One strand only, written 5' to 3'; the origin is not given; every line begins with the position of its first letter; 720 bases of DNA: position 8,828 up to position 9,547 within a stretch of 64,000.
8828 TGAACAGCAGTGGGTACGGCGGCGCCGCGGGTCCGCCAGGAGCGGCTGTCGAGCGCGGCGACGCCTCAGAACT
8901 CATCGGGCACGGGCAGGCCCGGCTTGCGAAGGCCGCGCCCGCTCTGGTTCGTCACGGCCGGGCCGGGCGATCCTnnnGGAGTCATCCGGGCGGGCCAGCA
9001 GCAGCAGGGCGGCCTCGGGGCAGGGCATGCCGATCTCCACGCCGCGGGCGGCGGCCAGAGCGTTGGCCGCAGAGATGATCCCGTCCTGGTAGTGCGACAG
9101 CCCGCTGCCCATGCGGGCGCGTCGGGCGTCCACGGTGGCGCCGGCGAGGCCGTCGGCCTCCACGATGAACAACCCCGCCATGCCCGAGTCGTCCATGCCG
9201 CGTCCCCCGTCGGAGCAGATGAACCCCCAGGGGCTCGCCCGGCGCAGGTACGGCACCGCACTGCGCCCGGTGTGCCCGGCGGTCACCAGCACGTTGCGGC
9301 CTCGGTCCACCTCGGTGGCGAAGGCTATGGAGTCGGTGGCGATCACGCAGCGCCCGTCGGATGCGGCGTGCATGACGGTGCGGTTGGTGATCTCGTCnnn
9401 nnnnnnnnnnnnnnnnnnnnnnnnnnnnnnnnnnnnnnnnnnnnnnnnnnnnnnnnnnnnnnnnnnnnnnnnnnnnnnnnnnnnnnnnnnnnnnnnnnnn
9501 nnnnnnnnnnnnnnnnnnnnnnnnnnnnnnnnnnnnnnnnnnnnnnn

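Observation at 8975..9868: Uncharacterised ~295-aa protein built from two tandem copies of a ~115-aa module, translationally coupled to an acyl-CoA ligase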

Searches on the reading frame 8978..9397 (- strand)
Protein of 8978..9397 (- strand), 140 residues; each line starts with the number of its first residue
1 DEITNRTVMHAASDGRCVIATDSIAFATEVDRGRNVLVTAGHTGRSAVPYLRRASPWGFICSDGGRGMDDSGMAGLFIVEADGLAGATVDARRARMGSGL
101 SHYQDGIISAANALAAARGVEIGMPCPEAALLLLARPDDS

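Call 51: predict_structure(alignment_id=A5)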
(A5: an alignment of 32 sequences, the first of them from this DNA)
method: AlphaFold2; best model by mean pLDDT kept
length: 140 residues; sequences in the alignment: 32
mean_pLDDT: 94.8   pTM: 0.90
mean pLDDT of the five models: 94.8, 94.4, 93.9, 93.7, 92.7
residues with pLDDT >= 90: 129; 70-90: 6; 50-70: 3; < 50: 2
segments of 3 or more residues with pLDDT < 50: none
pLDDT, mean of each block of 10 residues (from residue 1): 78 97 95 98 96 98 94 97 98 95 98 98 99 87
secondary structure, 60 per line:
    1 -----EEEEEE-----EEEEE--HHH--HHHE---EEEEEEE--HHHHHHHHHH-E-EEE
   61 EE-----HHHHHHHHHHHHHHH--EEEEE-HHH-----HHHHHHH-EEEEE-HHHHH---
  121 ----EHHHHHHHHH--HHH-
elements in order: E6-11 E17-21 E36-42 H45-54 E58-62 H68-82 E85-89 H99-105 E107-111 H113-117 H126-134

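Call 53: fold_search(model_id=the predicted structure, library=pdb)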
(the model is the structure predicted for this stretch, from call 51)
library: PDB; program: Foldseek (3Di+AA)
matches with E <= 10: 498; with E <= 0.001: 0
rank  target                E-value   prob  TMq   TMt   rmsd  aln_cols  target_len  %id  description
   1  6qjz                  1.6e-01  0.44  0.25  0.08   4.1        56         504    9  Identificationand Characterization of an Oxalylfrom Grass pea (Lathyrus sativusCoA-Synthetase L.) (released 2020-08-26)
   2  8u2t                  3.1e-01  0.33  0.26  0.07   5.2        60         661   20  Crystal Structure of Acetyl-coenzyme A synthetase from Leishmania infantum (CoA and AMP bound) (released 2023-09-13)
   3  8u2u                  3.1e-01  0.33  0.26  0.07   5.2        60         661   20  Crystal Structure of Acetyl-coenzyme A synthetase from Leishmania infantum (CoA, AMP and potassium bound) (released 2023-09-13)
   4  5z20_B                4.0e-01  0.30  0.32  0.16   4.1        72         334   18  The ternary structure of D-lactate dehydrogenase from Pseudomonas aeruginosa with NADH and oxamate (released 2018-09-19)
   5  4r8u_B                4.9e-01  0.51  0.27  0.12   3.8        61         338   24  S-SAD structure of DINB-DNA Complex (released 2015-01-14)
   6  4j9r_A                5.3e-01  0.72  0.20  0.07   1.6        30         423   33  Human DNA polymerase eta-DNA translocated binary complex with TG mispair (released 2013-05-01)
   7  3mr6_A                5.3e-01  0.72  0.20  0.07   1.6        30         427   33  Human DNA polymerase eta - DNA ternary complex with a CPD 2bp upstream of the active site (TT4) (released 2010-06-30)
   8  8sf3                  5.3e-01  0.23  0.26  0.07   5.2        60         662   20  Crystal Structure of Acetyl-coenzyme A synthetase from Leishmania infantum (AMP, Acetate and CoA bound) (released 2023-04-19)
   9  5kfm_A                5.6e-01  0.69  0.20  0.07   1.6        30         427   33  Human DNA polymerase eta-DNA ternary complex with Sp-dATP-alpha-S: ground state at pH7.0 (K+ MES) with 1 Ca2+ ion (released 2016-06-22)
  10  7m7p_A                6.0e-01  0.66  0.20  0.07   1.6        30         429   33  Human DNA Pol eta S113A with dA-ended primer and dAMPNPP (released 2021-06-02)
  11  7m7r_A                6.0e-01  0.66  0.20  0.07   1.6        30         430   33  Human DNA Pol eta S113A with rA-ended primer and dAMPNPP (released 2021-06-02)
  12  5z20_A                6.0e-01  0.23  0.32  0.16   4.0        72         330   18  The ternary structure of D-lactate dehydrogenase from Pseudomonas aeruginosa with NADH and oxamate (released 2018-09-19)
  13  5ie2_A                6.4e-01  0.20  0.26  0.08   4.1        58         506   14  Crystal structure of a plant enzyme (released 2016-12-07)
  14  4dl6_A                6.9e-01  0.63  0.20  0.07   1.6        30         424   33  Human DNA polymerase eta extending primer immediately after cisplatin crosslink (Pt-GG3). (released 2012-05-09)
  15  8eve_A                7.3e-01  0.63  0.20  0.07   1.6        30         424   33  HUMAN DNA POLYMERASE ETA INSERTION COMPLEX (released 2023-08-02)
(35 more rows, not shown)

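Call 62: search_solved_structures(query=A5, max_evalue=10, show_alignments=0)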
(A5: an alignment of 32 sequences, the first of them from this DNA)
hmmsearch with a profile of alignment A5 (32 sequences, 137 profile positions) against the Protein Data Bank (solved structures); distinct sequences matched with E-value up to 10: 45.
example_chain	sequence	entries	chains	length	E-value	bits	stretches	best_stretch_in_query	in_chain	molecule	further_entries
3cmu_A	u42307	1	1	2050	0.0063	19.5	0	13-54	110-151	Protein recA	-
3cmt_A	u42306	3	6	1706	0.0097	18.9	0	13-54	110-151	Protein recA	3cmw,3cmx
3cmv_A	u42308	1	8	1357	0.018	18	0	13-54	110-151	Protein recA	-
3lxd_A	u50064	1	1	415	0.018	18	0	25-55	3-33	FAD-dependent pyridine nucleotide-disulphide oxidoreductase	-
1im4_A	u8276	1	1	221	0.04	16.9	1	103-130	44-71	DBH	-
4irc_F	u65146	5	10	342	0.068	16.1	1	102-130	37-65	DNA polymerase IV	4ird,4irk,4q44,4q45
4r8u_B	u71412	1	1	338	0.069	16.1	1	102-130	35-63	DNA polymerase IV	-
4r8u_A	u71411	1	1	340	0.069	16.1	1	102-130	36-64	DNA polymerase IV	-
4ir1_F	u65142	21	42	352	0.072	16.1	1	102-130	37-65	DNA polymerase IV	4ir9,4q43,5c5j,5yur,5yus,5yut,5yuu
1k1q_A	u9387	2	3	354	0.079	15.9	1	103-130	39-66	DBH protein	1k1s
3bq0_A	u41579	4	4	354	0.08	15.9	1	103-130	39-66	DNA polymerase IV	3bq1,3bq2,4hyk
4f50_A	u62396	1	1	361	0.082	15.9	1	103-130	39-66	DNA polymerase IV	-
4f4w_A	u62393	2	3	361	0.082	15.9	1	103-130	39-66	DNA polymerase IV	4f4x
4nlg_A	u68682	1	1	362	0.083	15.9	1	103-130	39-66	DNA polymerase IV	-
4f4y_A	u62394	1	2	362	0.083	15.9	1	103-130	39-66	DNA polymerase IV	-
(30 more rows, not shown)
